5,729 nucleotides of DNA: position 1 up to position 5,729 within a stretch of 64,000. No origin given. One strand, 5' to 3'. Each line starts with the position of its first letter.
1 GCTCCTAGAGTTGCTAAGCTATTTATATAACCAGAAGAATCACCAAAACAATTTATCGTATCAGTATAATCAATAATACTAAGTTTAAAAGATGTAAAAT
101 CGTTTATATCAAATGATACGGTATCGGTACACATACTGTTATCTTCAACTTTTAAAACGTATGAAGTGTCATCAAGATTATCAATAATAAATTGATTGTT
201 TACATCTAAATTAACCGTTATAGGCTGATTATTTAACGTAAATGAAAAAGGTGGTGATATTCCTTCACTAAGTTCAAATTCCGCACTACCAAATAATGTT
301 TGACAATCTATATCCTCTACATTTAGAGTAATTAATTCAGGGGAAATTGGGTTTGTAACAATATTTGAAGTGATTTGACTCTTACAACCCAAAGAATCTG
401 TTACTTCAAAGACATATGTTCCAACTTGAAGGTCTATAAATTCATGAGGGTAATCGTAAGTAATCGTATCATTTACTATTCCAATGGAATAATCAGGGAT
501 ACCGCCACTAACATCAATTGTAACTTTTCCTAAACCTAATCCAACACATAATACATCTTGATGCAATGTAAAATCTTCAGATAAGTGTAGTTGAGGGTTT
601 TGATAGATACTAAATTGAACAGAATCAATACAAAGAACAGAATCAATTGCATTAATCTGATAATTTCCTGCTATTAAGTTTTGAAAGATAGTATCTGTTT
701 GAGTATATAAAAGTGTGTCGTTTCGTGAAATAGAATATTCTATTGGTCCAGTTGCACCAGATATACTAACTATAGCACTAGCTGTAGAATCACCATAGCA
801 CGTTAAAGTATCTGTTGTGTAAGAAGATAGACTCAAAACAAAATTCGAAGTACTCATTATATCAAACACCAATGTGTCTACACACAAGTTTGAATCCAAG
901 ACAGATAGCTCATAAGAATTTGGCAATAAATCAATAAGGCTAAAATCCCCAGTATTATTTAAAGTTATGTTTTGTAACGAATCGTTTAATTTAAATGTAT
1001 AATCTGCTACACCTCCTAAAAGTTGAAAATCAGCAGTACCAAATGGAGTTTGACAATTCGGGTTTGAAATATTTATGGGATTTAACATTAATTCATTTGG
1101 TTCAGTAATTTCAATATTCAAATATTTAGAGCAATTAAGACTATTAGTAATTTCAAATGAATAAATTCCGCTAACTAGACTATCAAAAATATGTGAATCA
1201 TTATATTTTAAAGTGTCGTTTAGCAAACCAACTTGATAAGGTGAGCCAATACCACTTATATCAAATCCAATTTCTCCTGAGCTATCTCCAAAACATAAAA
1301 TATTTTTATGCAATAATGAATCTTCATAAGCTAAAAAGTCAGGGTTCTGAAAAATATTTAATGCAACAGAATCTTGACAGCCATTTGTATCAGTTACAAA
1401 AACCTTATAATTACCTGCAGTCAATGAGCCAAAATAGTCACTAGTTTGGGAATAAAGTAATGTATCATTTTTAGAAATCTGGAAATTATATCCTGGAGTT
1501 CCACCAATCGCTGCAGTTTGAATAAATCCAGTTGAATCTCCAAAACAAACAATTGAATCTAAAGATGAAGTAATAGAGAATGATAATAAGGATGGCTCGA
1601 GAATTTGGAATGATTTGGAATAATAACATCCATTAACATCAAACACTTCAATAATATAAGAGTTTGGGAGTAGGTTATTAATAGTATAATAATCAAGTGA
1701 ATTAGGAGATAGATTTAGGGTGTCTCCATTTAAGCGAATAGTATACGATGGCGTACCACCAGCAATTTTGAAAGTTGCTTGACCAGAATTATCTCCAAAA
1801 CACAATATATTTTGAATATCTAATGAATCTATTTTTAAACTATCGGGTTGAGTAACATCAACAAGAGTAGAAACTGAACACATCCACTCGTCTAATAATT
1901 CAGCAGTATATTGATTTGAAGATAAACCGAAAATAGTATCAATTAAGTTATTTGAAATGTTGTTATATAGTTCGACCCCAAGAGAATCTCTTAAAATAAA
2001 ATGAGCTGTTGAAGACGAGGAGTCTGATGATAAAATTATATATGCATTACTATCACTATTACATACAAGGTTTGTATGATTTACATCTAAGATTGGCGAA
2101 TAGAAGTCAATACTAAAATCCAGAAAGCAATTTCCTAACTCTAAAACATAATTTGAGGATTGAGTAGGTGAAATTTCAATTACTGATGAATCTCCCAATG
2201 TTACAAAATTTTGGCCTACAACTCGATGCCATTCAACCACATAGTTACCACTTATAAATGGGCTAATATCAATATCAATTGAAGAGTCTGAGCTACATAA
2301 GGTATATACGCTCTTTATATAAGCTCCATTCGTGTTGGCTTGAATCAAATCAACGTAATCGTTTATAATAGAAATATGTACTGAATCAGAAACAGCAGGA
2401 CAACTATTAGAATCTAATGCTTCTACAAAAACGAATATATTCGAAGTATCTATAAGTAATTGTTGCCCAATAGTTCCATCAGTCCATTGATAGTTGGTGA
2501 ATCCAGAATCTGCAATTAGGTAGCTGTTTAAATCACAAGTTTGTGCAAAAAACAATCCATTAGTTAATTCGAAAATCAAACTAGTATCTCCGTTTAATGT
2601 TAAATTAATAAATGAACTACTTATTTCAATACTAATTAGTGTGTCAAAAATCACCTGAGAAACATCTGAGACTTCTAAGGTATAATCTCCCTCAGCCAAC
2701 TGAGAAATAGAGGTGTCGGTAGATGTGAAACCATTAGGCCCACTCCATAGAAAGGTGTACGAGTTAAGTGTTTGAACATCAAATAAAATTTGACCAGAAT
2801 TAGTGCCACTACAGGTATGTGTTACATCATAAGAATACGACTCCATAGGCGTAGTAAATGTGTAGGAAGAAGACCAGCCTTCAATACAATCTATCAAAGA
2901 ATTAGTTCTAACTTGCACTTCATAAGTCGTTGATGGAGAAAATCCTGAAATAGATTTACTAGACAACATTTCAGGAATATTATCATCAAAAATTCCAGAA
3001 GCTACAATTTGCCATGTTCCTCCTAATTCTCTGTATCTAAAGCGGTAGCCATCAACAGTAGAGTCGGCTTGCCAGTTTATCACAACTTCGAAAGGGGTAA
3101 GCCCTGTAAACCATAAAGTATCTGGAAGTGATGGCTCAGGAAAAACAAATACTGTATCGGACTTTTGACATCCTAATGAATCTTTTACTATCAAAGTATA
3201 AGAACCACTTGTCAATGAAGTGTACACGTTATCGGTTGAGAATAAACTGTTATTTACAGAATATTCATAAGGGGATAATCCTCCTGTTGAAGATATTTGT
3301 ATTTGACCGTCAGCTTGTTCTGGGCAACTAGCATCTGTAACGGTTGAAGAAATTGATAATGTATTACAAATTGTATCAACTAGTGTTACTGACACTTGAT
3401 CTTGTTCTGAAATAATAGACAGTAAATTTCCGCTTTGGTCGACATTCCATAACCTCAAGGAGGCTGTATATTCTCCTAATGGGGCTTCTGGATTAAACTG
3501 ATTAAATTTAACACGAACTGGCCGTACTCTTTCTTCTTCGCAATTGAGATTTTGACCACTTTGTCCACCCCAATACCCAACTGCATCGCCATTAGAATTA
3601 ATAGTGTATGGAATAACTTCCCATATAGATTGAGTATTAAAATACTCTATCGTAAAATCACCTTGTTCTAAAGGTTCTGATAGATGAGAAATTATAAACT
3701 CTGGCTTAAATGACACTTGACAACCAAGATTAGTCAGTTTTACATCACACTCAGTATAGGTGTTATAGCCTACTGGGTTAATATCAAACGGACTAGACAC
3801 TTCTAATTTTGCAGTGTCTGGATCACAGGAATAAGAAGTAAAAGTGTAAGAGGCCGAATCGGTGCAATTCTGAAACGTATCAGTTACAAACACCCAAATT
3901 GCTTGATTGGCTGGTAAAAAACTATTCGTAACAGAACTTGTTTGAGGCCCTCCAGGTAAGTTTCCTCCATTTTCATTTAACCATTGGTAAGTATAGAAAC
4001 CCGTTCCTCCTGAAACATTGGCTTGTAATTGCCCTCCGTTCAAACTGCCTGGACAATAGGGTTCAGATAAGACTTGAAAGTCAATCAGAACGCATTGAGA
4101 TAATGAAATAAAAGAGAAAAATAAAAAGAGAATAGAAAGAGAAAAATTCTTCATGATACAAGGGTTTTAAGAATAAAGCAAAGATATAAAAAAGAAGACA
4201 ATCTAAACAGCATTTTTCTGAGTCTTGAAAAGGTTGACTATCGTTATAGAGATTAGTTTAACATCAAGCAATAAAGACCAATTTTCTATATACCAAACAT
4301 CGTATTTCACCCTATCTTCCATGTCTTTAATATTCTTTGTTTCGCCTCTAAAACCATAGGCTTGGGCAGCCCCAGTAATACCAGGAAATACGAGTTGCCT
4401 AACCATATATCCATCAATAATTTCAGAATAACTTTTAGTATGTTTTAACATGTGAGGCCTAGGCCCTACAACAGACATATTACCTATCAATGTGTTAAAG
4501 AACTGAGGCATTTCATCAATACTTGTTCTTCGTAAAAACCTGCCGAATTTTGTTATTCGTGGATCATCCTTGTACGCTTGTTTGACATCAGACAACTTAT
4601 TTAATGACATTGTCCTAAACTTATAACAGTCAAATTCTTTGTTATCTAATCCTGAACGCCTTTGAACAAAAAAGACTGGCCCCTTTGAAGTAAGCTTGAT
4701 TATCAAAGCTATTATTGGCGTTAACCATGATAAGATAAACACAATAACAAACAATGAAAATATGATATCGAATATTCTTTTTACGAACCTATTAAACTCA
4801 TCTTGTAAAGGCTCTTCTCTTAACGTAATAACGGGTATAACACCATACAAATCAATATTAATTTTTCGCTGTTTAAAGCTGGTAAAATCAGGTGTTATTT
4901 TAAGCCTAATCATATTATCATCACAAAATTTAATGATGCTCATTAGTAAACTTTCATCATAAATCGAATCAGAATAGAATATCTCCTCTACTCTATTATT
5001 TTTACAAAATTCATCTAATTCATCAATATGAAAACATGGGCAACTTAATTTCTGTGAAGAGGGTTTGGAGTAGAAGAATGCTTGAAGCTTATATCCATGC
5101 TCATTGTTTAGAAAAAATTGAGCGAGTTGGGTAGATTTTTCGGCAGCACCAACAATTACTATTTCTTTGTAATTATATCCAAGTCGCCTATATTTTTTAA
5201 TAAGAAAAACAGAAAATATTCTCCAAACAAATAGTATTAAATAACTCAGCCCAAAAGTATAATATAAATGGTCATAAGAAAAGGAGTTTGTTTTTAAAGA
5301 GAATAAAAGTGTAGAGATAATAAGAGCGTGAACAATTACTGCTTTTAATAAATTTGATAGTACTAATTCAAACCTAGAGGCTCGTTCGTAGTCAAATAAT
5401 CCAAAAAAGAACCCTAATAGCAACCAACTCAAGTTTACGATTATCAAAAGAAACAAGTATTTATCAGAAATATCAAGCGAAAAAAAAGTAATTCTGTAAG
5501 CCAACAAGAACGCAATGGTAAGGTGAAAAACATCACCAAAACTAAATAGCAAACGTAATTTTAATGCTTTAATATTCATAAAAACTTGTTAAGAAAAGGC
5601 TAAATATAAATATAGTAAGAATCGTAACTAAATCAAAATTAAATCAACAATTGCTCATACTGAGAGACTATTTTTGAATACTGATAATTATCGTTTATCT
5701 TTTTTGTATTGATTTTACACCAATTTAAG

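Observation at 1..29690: T9SS core genes, a Wbp-pathway/Wzx-Wzy glycan locus and a giant SprB-repeat adhesin sit in one unbroken same-strand array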

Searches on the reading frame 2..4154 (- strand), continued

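Call 56: find_encoding_contigs(protein=P0179, flank=10000, max_places=1)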
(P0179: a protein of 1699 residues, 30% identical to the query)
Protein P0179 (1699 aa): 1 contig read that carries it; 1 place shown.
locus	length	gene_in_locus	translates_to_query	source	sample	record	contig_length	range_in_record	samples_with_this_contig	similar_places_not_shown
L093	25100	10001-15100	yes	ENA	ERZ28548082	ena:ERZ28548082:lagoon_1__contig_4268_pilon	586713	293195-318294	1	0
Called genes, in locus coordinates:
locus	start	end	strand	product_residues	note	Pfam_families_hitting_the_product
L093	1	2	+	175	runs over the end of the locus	-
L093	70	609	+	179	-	-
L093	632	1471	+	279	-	-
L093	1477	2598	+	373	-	PF13439:Glyco_transf_4 (weak), PF00534:Glycos_transf_1, PF13692:Glyco_trans_1_4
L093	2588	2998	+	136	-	PF02737:3HCDH_N (weak), PF03721:UDPG_MGDP_dh_N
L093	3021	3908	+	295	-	PF03721:UDPG_MGDP_dh_N, PF00984:UDPG_MGDP_dh, PF03720:UDPG_MGDP_dh_C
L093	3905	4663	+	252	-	PF00535:Glycos_transf_2, PF10111:Glyco_tranf_2_2, PF13506:Glyco_transf_21 (weak), PF13641:Glyco_tranf_2_3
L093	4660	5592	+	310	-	PF00953:Glycos_transf_4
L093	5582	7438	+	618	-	PF13727:CoA_binding_3, PF13460:NAD_binding_10 (faint), PF00106:adh_short (weak), PF01073:3Beta_HSD, PF01370:Epimerase, PF02719:Polysacc_synt_2, PF04321:RmlD_sub_bind, PF16363:GDP_Man_Dehyd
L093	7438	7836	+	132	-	-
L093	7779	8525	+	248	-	PF09314:DUF1972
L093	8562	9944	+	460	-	PF13727:CoA_binding_3, PF02397:Bac_transf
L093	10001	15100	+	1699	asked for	PF07495:Y_Y_Y (faint), PF18962:Por_Secre_tail (faint), PF13573:SprB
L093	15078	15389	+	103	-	PF18962:Por_Secre_tail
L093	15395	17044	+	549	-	PF00515:TPR_1 (faint)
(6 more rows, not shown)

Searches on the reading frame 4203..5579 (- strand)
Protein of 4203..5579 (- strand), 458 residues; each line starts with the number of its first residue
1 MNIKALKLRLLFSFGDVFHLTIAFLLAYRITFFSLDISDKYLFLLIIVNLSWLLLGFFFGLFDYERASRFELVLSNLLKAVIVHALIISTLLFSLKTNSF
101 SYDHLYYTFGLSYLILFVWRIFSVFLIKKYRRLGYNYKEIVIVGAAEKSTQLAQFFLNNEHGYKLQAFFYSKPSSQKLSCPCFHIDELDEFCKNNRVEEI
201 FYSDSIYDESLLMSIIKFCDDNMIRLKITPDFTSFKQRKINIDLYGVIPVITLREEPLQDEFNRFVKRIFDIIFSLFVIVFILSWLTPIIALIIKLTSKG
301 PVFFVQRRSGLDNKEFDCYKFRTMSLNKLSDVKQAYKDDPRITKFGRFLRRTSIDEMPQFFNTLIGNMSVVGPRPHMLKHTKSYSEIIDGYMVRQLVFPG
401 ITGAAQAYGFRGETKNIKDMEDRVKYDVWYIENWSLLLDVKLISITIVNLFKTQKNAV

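Call 3: search_protein_families(library=pfam, proteins=[window:4203-5579:-], max_evalue=0.001)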
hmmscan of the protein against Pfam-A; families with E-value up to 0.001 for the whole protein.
window:4203-5579:- (458 aa): 2 families
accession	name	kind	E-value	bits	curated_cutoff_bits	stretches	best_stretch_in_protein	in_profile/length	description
PF02397.22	Bac_transf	-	9e-63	211.5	27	1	267-451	1-178/179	Bacterial sugar transferase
PF13727.12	CoA_binding_3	-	3.7e-12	47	25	1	59-230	3-175/175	CoA-binding domain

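Call 13: find_encoding_contigs(protein=window:4203-5579:-, flank=10000, max_places=6)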
Protein window:4203-5579:- (458 aa): no gene with exactly this product is on record in the collection.

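Call 24: search_protein_families(library=ncbifam, proteins=[window:4203-5579:-], max_evalue=0.001)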
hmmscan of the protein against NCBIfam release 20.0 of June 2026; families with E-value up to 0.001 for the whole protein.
window:4203-5579:- (458 aa): 10 families
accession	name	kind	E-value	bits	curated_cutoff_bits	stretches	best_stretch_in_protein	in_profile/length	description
TIGR03023.1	WcaJ_sugtrans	equivalog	1.4e-131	440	410.75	1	15-457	2-452/453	undecaprenyl-phosphate glucose phosphotransferase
TIGR03025.1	EPS_sugtrans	subfamily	4.2e-118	395.4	295.55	1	15-454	2-442/445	exopolysaccharide biosynthesis polyprenyl glycosylphosphotransferase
NF007518.0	PRK10124.1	equivalog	4.5e-86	289.4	684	1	10-451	19-458/464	undecaprenyl-phosphate glucose phosphotransferase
TIGR03022.1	WbaP_sugtrans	subfamily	1.7e-68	231.9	403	1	14-448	3-447/456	undecaprenyl-phosphate galactose phosphotransferase WbaP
TIGR03013.1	EpsB_2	subfamily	6.2e-60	203.5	393.35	1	17-447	4-433/443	TIGR03013 family XrtA/PEP-CTERM system glycosyltransferase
NF052601.1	undeca_RfbP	equivalog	3.6e-48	163.9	330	1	259-453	37-238/244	undecaprenyl-phosphate galactose phosphotransferase family protein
NF050817.1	PolSacchBiosHfsE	equivalog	7.2e-48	163.5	750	1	263-451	268-460/467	polysaccharide biosynthesis protein HfsE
NF041877.1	EPS_EpsZ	equivalog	3.8e-45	154.4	800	1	15-447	14-449/459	exopolysaccharide biosynthesis polyisoprenyl-phosphate hexose-1-phosphate transferase EpsZ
NF011751.0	PRK15204.1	equivalog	5.6e-37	127.5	907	1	34-447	51-466/476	undecaprenyl-phosphate galactose phosphotransferase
NF045514.1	glycotran_HepC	equivalog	9.6e-18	64.3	140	1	259-380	109-216/220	heterocyst development glycosyltransferase HepC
